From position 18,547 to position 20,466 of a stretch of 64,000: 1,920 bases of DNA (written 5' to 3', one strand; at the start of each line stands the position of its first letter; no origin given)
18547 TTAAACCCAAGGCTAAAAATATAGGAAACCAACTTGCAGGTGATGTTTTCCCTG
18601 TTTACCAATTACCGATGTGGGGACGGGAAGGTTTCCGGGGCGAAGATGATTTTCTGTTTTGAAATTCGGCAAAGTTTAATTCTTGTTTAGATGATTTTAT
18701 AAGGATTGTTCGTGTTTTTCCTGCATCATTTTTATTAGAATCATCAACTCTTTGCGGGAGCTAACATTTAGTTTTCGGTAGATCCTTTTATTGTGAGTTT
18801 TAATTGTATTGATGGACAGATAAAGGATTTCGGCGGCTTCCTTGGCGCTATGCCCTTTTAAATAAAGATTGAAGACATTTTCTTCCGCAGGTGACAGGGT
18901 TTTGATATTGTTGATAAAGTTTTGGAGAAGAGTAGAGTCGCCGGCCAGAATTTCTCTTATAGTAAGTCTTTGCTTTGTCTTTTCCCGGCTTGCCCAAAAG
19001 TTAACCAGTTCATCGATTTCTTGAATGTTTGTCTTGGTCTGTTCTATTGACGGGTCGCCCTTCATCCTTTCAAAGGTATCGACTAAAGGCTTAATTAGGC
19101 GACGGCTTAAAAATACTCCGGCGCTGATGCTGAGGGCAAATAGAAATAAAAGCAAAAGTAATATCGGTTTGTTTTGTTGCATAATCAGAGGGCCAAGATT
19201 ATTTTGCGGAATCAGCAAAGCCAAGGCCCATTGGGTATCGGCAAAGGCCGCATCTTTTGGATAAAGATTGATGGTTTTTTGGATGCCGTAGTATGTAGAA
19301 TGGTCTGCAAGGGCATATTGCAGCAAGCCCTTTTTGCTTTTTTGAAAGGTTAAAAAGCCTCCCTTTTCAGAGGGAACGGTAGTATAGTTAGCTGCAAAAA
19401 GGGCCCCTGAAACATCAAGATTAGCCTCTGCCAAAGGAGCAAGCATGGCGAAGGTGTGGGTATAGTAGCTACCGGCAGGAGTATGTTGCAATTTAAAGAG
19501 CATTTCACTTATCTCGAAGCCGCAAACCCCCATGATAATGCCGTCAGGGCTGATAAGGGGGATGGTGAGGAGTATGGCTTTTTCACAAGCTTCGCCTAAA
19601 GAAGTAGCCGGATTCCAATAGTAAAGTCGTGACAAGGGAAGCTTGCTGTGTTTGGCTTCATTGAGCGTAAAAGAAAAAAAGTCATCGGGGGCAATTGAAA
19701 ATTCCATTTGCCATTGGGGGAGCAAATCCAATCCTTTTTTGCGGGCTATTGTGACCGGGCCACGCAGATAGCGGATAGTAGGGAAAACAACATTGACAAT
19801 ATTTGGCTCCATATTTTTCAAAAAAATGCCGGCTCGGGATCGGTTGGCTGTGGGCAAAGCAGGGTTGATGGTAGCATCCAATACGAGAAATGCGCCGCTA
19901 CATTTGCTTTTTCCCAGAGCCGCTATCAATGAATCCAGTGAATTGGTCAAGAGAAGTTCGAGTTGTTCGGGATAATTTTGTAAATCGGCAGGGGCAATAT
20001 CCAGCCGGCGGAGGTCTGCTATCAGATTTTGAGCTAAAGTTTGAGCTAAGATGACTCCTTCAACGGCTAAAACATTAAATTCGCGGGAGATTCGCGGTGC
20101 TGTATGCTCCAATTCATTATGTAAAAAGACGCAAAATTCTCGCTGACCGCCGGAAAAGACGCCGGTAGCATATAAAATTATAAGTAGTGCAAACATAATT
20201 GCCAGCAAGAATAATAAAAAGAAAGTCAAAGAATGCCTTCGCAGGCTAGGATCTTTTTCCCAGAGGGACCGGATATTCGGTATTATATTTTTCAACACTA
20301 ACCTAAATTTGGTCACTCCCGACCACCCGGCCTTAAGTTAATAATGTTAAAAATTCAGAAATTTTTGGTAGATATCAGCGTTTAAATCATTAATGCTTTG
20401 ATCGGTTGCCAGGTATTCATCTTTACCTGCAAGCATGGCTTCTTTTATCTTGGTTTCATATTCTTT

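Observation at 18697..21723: Solute-binding lipoprotein gene co-transcribed with a membrane-tethered one-component LuxR regulator (SBP-coupled transmembrane transcription factor)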

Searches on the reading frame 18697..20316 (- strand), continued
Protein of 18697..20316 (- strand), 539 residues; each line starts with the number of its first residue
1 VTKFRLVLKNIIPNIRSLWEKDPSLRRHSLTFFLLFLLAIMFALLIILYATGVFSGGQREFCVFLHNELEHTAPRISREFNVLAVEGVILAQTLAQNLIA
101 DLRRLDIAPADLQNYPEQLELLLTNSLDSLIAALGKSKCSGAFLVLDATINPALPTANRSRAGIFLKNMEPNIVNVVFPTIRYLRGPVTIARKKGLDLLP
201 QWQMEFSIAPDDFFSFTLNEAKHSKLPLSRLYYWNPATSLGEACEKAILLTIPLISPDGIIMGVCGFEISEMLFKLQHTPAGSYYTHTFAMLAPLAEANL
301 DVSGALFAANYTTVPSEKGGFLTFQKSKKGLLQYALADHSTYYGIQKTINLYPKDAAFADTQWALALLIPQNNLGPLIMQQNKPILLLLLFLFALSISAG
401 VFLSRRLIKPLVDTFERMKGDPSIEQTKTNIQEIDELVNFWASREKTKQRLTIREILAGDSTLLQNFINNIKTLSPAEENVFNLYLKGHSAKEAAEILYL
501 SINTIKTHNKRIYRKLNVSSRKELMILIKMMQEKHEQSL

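Call 52: find_encoding_contigs(protein=P0096, flank=8000, max_places=2)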
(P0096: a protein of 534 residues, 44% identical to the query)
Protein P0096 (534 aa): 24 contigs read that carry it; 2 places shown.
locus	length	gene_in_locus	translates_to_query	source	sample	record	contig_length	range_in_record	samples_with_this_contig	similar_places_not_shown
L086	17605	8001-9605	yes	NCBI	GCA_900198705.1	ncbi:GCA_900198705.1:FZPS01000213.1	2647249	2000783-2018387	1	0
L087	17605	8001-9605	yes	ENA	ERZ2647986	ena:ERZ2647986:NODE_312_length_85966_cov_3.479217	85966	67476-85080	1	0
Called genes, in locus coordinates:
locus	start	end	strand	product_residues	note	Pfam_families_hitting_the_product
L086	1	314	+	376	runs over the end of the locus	PF02595:Gly_kinase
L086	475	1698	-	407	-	PF04282:DUF438, PF01814:Hemerythrin, PF08448:PAS_4 (faint), PF13596:PAS_10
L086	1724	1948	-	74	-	PF08984:DUF1858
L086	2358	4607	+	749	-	PF00403:HMA, PF00122:E1-E2_ATPase, PF00702:Hydrolase, PF08282:Hydrolase_3 (faint)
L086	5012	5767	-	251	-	PF12773:DZR, PF13248:Zn_ribbon_3 (weak), PF13240:Zn_Ribbon_1 (weak), PF24463:DUF7577 (weak), PF12773:DZR (weak), PF13240:Zn_Ribbon_1 (weak)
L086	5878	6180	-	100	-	-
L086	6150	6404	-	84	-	-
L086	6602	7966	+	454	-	PF01547:SBP_bac_1, PF13416:SBP_bac_8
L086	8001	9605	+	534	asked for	PF00196:GerE, PF08281:Sigma70_r4_2 (weak)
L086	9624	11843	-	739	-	PF13298:LigD_N, PF01068:DNA_ligase_A_M, PF09414:RNA_ligase (weak), PF04679:DNA_ligase_A_C, PF21686:LigD_Prim-Pol, PF01896:DNA_primase_S (weak)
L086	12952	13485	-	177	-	-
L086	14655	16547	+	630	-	PF00120:Gln-synt_C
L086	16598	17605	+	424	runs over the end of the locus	PF02403:Seryl_tRNA_N, PF00587:tRNA-synt_2b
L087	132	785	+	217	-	PF00027:cNMP_binding, PF13545:HTH_Crp_2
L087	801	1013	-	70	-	PF00313:CSD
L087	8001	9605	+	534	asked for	PF00196:GerE, PF08281:Sigma70_r4_2 (weak)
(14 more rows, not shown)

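Call 53: find_encoding_contigs(protein=P0109, flank=8000, max_places=2)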
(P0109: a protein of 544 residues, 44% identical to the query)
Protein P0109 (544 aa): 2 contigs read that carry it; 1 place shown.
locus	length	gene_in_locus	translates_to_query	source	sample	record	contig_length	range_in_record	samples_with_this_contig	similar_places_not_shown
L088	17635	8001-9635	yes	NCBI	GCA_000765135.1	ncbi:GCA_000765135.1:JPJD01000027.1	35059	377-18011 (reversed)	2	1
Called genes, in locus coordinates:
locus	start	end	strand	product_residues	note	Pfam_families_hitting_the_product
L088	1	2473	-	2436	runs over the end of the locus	PF18998:Flg_new_2, PF00395:SLH, PF01473:Choline_bind_1 (faint), PF19127:Choline_bind_3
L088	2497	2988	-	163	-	PF20234:DUF6591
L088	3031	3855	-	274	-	-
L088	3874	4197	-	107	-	PF09685:MamF_MmsF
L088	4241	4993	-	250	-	PF24463:DUF7577 (faint), PF12773:DZR, PF13248:Zn_ribbon_3 (weak), PF12773:DZR, PF13240:Zn_Ribbon_1 (weak)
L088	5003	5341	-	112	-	PF18912:DZR_2 (faint), PF13248:Zn_ribbon_3 (faint), PF13240:Zn_Ribbon_1 (faint), PF12773:DZR (weak)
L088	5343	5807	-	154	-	PF12773:DZR, PF13240:Zn_Ribbon_1 (weak)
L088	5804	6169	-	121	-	-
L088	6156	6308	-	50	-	-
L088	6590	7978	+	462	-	PF01547:SBP_bac_1, PF13416:SBP_bac_8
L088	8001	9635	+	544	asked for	PF00196:GerE, PF08281:Sigma70_r4_2 (weak)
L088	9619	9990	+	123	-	PF01381:HTH_3 (weak)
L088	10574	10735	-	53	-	-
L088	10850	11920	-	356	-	PF19553:DUF6076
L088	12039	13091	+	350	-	PF13481:AAA_25, PF03796:DnaB_C (faint)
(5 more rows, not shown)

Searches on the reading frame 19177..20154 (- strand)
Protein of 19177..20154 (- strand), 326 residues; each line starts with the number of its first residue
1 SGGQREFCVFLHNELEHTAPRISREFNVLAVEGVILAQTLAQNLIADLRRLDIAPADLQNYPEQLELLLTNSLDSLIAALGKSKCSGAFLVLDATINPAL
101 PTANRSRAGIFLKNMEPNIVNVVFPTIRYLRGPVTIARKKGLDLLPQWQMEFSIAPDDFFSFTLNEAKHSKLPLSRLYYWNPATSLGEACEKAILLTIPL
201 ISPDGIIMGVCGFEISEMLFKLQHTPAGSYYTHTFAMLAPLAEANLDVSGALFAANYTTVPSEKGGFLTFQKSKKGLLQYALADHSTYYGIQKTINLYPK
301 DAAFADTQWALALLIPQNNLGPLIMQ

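Call 42: search_protein_representatives(protein=window:19177-20154:-)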
Query: 326 residues. Proteins with E-value up to 0.001 (for the whole library): 660; up to 1e-10: 377; up to 1e-30: 138. The best 150 are listed.
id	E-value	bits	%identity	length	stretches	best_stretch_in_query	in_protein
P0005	8.3e-110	383.1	55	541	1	3-321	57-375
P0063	1.2e-99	349.7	52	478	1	4-321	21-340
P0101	2.3e-79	283.1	45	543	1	1-319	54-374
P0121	2.5e-78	279.7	42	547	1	3-321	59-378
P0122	6.0e-76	271.9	44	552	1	2-321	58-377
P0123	8.3e-75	268.2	42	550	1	3-320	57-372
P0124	3.8e-73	262.7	42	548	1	6-320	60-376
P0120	6.3e-72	258.7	39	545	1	1-321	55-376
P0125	2.0e-66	240.6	42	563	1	8-319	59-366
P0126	1.3e-65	237.9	39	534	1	6-320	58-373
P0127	2.9e-65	236.8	38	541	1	3-324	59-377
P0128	1.8e-64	234.2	39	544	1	10-320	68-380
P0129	2.5e-64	233.8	35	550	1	2-319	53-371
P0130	1.1e-63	231.7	38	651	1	4-321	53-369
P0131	1.2e-63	231.5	41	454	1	4-320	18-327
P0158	3.8e-52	193.7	37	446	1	9-317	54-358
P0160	1.6e-51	191.7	34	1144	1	9-325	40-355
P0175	2.4e-46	174.7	35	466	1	25-321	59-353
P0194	1.9e-42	161.8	30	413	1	10-315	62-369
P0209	7.8e-40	153.3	30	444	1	8-318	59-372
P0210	1.0e-39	152.9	32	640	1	29-324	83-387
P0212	1.8e-39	152.1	31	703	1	2-318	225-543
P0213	5.0e-39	150.6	29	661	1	3-320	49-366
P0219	3.7e-38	147.8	30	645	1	3-319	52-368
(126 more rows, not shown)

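Call 46: search_protein_families(library=pfam, proteins=[P0130, P0160, P0210, P0213, P0158, P0175, P0209, P0212, P0219, P0194], max_evalue=0.001)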
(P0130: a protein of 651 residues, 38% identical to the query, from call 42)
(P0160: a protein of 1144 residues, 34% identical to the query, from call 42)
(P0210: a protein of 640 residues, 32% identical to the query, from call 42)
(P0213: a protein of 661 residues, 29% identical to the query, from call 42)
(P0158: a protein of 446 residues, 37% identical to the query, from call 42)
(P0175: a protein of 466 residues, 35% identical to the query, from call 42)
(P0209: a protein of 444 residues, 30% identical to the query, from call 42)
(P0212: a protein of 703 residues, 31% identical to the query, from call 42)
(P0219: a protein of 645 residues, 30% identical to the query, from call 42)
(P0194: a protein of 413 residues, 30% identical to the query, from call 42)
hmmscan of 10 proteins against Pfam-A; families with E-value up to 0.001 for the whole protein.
P0130 (651 aa): 0 families

P0160 (1144 aa): 4 families
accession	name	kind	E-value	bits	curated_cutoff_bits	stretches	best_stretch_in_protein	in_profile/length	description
PF02518.31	HATPase_c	-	7.9e-26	91.1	26.4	1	519-633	1-110/111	Histidine kinase-, DNA gyrase B-, and HSP90-like ATPase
PF00072.30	Response_reg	-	1.4e-23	83.6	30.2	1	776-889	1-110/111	Response regulator receiver domain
PF00512.31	HisKA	-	1.3e-16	60.9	26.9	1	408-472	2-66/66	His Kinase A (phospho-acceptor) domain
PF01627.28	Hpt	-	2.4e-06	28.1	24.6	1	940-1038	3-81/84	Hpt domain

P0210 (640 aa): 3 families
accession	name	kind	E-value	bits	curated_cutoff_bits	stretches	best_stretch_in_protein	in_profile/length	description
PF06580.19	His_kinase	-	7.7e-21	74.6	25.2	1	449-528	2-81/81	Histidine kinase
PF02518.31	HATPase_c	-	3.1e-12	47.4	26.4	1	546-637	10-109/111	Histidine kinase-, DNA gyrase B-, and HSP90-like ATPase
PF13581.12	HATPase_c_2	-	4.2e-05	24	27.4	1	550-600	40-90/127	Histidine kinase-like ATPase domain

P0213 (661 aa): 3 families
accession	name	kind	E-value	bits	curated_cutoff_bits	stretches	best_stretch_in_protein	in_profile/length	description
PF02518.31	HATPase_c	-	1.8e-24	86.7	26.4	1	548-648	2-109/111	Histidine kinase-, DNA gyrase B-, and HSP90-like ATPase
PF00512.31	HisKA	-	1e-07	32.3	26.9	1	435-499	2-62/66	His Kinase A (phospho-acceptor) domain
PF13581.12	HATPase_c_2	-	0.00077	19.9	27.4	0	556-626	40-112/127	Histidine kinase-like ATPase domain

P0158 (446 aa): 0 families

P0175 (466 aa): 0 families

P0209 (444 aa): 0 families

P0212 (703 aa): 1 family
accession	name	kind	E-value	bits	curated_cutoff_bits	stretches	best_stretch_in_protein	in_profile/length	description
PF13416.11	SBP_bac_8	-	1.5e-14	54.9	27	2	4-104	45-129/279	Bacterial extracellular solute-binding protein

P0219 (645 aa): 1 family
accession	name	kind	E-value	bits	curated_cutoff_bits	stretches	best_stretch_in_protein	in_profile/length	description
PF00196.25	GerE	-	1.7e-12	47.2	23.5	1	577-632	2-57/57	Bacterial regulatory proteins, luxR family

P0194 (413 aa): 0 families

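Call 47: find_encoding_contigs(protein=P0210, flank=6000, max_places=3)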
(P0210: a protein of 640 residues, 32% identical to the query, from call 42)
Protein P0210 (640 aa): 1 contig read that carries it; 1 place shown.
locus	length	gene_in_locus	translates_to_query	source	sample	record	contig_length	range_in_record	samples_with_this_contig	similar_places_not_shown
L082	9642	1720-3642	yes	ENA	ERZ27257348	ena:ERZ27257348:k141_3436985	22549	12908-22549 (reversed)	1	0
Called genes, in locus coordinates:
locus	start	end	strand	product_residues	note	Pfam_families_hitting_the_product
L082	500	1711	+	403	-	PF13416:SBP_bac_8, PF01547:SBP_bac_1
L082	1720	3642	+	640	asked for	PF06580:His_kinase, PF02518:HATPase_c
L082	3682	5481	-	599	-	PF01134:GIDA, PF12831:FAD_oxidored (weak), PF21680:GIDA_C_1st (faint), PF13932:SAM_GIDA_C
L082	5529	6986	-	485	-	PF10396:TrmE_N, PF12631:MnmE_helical, PF01926:MMR_HSR1, PF02421:FeoB_N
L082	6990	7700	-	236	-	-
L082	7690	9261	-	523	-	-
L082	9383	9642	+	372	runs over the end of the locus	PF01168:Ala_racemase_N, PF00842:Ala_racemase_C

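Call 48: find_encoding_contigs(protein=P0160, flank=6000, max_places=3)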
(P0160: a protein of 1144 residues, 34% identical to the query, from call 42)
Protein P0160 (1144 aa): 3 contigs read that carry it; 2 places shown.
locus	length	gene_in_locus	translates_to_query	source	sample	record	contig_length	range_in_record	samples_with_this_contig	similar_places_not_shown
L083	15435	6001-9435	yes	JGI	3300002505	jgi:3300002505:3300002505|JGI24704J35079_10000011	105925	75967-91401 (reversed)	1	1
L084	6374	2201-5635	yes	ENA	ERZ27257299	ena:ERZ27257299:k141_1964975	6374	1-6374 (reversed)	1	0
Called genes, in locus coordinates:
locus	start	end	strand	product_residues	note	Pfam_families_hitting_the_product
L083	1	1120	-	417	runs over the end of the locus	PF12683:DUF3798, PF27194:TP_0008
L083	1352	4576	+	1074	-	PF02743:dCache_1, PF22673:MCP-like_PDC_1 (weak), PF00512:HisKA, PF02518:HATPase_c, PF00072:Response_reg, PF01627:Hpt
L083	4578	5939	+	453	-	PF13416:SBP_bac_8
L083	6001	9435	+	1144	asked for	PF00512:HisKA, PF02518:HATPase_c, PF00072:Response_reg, PF01627:Hpt (weak)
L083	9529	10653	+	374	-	PF13433:Peripla_BP_5 (weak), PF13458:Peripla_BP_6, PF01094:ANF_receptor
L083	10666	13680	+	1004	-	PF12729:4HB_MCP_1, PF00512:HisKA, PF02518:HATPase_c, PF00072:Response_reg, PF01627:Hpt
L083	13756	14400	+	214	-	PF01627:Hpt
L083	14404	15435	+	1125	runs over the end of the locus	PF08495:FIST, PF10442:FIST_C, PF00512:HisKA, PF02518:HATPase_c, PF00072:Response_reg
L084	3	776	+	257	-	?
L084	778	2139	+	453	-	PF13416:SBP_bac_8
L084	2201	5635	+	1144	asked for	PF00512:HisKA, PF02518:HATPase_c, PF00072:Response_reg, PF01627:Hpt (weak)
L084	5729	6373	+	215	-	?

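Call 49: find_encoding_contigs(protein=P0213, flank=6000, max_places=3)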
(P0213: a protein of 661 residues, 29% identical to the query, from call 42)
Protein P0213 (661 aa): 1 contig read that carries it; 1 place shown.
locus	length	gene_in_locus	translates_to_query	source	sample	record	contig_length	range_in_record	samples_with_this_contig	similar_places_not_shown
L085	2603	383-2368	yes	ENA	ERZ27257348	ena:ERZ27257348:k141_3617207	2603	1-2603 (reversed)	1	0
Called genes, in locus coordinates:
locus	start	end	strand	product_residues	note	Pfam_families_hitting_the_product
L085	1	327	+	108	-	?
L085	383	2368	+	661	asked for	PF00512:HisKA (weak), PF02518:HATPase_c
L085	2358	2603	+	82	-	?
